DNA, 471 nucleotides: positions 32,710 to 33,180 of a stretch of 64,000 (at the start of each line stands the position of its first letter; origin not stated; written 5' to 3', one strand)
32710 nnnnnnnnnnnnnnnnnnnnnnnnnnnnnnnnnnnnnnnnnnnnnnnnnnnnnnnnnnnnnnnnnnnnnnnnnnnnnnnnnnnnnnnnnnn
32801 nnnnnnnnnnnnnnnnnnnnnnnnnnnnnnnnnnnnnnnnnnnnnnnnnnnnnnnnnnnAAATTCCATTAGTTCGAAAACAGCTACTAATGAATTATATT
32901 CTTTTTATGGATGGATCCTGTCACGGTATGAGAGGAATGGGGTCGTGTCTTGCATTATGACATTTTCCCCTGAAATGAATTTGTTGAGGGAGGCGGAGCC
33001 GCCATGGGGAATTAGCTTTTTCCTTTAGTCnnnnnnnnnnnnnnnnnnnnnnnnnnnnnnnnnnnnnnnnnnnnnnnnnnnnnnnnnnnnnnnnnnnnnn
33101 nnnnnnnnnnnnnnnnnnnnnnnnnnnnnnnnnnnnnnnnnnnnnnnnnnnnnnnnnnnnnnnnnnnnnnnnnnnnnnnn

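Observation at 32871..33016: Modular intergenic repeat family (copies at 21324, 32871, 45477 inverted, 55867, 61470)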

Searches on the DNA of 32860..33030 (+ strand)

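Call 91: search_dna_similar(query=window:32860-33030:+, collection=plasmids, mode=distant, max_evalue=0.01, max_rows=5)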
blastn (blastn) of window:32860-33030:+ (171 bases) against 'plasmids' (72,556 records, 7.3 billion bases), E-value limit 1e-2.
No match.

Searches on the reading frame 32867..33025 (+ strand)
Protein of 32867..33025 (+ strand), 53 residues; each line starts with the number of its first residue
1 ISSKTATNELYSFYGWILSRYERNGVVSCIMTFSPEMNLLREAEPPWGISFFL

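Call 109: search_protein_families(library=pfam, proteins=[window:32867-33025:+], max_evalue=1)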
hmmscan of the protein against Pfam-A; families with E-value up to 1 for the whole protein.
seq(53 aa): 0 families
